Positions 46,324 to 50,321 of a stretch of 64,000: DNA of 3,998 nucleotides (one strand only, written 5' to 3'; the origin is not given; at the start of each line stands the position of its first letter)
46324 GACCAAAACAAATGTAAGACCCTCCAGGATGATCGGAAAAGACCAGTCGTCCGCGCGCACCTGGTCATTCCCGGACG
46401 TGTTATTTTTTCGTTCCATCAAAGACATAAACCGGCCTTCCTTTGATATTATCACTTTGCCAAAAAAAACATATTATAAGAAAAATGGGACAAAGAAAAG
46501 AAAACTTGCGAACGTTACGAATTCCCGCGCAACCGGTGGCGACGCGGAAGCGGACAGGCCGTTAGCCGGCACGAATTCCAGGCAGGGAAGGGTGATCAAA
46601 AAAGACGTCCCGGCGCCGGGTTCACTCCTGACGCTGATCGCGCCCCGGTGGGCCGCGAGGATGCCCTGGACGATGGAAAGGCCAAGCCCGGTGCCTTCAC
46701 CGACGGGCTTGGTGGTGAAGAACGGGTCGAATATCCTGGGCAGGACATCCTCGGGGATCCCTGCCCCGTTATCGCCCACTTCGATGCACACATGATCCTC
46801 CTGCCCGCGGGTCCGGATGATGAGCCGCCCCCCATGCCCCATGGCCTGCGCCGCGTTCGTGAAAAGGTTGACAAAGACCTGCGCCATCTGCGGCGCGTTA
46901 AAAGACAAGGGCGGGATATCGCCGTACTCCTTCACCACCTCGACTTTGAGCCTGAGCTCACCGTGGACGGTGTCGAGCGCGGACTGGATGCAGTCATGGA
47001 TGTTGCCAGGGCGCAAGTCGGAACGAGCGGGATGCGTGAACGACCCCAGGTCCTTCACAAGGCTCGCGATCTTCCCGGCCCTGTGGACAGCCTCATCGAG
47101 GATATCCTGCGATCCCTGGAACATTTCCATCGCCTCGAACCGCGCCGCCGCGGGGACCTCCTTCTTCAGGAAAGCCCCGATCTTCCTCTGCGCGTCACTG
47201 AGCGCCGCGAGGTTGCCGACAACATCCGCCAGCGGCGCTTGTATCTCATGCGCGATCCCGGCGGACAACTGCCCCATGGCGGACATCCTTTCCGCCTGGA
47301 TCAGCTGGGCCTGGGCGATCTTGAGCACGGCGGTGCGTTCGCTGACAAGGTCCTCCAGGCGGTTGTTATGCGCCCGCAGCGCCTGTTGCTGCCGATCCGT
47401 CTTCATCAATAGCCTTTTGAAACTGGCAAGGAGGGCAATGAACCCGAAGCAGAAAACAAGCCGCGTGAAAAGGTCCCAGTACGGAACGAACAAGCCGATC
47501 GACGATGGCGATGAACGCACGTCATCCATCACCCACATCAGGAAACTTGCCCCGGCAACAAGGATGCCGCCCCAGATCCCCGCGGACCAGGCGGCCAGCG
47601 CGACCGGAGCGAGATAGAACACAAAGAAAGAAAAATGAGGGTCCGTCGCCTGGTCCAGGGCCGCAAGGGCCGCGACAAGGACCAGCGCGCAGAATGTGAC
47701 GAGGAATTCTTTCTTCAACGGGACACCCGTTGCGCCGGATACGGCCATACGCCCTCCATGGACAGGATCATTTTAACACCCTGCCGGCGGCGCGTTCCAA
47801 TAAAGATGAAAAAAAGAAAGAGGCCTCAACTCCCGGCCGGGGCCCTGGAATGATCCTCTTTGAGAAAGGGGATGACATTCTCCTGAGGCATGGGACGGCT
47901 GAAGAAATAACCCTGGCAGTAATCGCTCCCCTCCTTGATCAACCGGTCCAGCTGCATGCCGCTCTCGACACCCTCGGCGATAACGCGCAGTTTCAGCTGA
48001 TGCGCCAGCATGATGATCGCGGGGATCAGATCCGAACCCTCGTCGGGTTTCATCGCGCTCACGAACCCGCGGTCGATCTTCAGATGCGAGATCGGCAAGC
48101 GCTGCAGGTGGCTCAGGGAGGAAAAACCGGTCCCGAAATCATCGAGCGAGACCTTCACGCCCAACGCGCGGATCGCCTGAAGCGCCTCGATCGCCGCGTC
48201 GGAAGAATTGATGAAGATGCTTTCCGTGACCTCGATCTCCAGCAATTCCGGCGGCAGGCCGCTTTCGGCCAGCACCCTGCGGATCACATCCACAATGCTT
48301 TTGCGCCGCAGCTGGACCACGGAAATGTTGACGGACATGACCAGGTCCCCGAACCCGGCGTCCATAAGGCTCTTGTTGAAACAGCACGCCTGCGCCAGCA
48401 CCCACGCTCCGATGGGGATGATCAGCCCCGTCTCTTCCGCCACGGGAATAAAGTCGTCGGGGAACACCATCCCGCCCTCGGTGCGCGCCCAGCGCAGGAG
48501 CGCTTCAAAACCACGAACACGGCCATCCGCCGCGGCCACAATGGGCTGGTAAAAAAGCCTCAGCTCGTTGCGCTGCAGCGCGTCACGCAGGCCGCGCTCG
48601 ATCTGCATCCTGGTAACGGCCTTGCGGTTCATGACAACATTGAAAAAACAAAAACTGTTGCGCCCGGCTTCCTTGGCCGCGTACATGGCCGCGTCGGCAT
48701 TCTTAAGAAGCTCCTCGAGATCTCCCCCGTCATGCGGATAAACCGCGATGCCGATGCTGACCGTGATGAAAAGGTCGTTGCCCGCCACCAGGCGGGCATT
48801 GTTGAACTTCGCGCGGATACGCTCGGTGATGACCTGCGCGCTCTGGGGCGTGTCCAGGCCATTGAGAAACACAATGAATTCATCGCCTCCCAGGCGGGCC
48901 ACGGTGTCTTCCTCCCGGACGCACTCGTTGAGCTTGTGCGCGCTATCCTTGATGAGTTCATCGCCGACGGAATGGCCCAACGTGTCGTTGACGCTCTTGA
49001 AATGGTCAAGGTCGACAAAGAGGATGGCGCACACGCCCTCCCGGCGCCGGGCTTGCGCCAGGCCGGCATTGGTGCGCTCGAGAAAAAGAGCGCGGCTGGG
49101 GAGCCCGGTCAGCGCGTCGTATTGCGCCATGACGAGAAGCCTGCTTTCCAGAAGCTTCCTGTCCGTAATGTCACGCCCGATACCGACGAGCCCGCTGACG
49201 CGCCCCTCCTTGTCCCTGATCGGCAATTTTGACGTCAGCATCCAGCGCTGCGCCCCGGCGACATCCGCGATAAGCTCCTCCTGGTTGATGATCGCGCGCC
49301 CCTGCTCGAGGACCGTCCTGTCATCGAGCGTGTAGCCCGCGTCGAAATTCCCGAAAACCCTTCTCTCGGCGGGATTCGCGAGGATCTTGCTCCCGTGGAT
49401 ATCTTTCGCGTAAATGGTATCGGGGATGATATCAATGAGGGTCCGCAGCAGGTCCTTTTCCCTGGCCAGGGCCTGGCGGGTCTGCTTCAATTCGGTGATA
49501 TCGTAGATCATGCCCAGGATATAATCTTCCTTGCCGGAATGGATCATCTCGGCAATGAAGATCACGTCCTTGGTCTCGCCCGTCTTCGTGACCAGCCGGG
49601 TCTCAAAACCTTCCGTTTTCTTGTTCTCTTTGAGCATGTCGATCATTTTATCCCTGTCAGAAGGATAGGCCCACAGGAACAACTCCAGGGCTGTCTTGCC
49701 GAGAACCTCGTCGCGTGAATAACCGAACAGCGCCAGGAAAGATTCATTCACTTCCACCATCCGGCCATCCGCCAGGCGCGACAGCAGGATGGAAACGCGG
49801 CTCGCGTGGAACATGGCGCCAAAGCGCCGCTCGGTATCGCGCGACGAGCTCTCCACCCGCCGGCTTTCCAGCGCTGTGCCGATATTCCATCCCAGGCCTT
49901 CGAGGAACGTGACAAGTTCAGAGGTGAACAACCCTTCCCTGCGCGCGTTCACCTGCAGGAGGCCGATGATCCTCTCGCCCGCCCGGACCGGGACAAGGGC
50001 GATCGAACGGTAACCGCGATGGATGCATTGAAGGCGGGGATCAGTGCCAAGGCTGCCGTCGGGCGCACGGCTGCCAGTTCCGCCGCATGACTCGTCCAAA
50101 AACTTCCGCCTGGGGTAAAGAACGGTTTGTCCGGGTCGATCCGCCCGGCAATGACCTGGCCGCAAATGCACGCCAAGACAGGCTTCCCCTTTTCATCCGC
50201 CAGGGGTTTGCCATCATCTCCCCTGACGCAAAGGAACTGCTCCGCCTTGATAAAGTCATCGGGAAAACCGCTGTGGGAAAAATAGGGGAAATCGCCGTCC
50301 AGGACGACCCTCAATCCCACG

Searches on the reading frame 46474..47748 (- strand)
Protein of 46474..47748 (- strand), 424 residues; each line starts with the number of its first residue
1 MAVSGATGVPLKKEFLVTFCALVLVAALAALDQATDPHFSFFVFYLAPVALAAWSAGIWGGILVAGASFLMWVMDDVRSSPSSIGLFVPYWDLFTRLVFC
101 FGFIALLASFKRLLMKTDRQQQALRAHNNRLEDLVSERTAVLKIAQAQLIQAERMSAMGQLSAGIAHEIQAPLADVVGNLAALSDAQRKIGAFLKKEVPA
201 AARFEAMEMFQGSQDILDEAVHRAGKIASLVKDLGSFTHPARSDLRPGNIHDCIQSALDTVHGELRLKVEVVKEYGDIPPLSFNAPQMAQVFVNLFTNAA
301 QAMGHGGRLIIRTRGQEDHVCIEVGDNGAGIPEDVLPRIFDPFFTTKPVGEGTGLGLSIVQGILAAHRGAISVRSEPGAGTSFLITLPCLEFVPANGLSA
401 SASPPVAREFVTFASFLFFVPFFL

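Call 47: search_protein_families(library=pfam, proteins=[window:46474-47748:-], max_evalue=0.00001)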
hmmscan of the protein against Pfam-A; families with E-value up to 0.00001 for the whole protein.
window:46474-47748:- (424 aa): 1 family
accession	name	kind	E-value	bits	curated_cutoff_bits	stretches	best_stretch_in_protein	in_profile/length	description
PF02518.31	HATPase_c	-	2.8e-27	95.8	26.4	1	286-388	4-108/111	Histidine kinase-, DNA gyrase B-, and HSP90-like ATPase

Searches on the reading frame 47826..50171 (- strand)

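Call 47: search_protein_families(library=pfam, proteins=[window:47826-50171:-], max_evalue=0.00001)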
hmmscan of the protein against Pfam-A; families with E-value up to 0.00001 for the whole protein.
window:47826-50171:- (781 aa): 8 families
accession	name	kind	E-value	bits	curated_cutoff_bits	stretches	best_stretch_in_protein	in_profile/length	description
PF00563.25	EAL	-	2.4e-66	223.9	31.3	1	528-760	4-236/236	EAL domain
PF00990.26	GGDEF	-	4.4e-48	163.5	23.8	1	349-505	1-160/161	Diguanylate cyclase, GGDEF domain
PF08448.16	PAS_4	-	8.9e-20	71.4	23.1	1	280-339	52-109/110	PAS fold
PF13426.13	PAS_9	-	5.6e-19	68.8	27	1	127-227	3-103/103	PAS domain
PF00989.32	PAS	-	1.6e-15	57.6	22.6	1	117-225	3-113/113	PAS fold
PF08447.18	PAS_3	-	1.1e-07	32.4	25.6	0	139-220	2-87/89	PAS fold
PF13185.12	GAF_2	-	1.8e-06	28.7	28.6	0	49-102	83-136/136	GAF domain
PF13188.13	PAS_8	-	3.4e-06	27.2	21.8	0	116-173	2-55/65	PAS domain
